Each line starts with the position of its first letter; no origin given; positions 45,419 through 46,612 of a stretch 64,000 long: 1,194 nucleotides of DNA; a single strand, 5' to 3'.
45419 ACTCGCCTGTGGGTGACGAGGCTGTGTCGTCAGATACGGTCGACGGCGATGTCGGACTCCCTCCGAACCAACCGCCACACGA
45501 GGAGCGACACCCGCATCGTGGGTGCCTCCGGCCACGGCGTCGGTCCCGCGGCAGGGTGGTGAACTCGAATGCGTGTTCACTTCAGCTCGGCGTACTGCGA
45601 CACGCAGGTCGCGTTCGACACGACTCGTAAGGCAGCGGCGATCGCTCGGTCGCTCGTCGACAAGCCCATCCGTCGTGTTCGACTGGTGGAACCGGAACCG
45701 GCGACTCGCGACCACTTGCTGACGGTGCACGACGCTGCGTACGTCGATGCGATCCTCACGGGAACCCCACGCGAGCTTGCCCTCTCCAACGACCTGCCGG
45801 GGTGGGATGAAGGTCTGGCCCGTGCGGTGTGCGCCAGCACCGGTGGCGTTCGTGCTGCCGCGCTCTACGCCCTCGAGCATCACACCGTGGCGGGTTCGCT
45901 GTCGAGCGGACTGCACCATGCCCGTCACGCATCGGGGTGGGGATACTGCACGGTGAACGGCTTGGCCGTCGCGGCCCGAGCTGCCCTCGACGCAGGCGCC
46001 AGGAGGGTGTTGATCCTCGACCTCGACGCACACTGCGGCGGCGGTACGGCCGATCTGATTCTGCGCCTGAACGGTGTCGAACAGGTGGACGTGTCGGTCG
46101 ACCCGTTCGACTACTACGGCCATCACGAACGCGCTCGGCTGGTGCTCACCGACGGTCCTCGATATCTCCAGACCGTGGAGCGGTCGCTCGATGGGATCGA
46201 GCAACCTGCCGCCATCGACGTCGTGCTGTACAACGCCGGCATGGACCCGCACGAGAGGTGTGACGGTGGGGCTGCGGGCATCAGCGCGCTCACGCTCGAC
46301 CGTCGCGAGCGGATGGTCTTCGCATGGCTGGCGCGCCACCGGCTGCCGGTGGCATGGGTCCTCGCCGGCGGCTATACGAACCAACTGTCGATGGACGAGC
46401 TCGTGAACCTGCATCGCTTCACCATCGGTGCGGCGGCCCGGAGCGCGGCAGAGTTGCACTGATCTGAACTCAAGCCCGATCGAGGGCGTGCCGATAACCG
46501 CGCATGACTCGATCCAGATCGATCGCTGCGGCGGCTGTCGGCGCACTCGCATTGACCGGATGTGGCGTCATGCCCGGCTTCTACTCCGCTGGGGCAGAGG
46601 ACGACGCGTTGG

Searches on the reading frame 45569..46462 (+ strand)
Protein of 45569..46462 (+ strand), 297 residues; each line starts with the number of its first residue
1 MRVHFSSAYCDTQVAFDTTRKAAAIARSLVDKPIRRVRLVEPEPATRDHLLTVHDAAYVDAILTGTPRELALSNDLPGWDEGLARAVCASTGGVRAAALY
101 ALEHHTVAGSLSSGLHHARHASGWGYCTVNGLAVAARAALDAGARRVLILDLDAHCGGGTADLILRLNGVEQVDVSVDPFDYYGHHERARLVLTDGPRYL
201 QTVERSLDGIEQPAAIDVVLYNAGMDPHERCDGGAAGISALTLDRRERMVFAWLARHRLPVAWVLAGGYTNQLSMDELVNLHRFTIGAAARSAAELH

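Call 35: search_protein_families(library=pfam, proteins=[window:45569-46462:+], max_evalue=0.01)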
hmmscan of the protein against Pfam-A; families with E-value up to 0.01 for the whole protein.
window:45569-46462:+ (297 aa): 1 family
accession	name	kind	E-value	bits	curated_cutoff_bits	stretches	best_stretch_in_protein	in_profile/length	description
PF00850.24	Hist_deacetyl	-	2.6e-30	106.3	27.9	1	20-272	6-285/298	Histone deacetylase domain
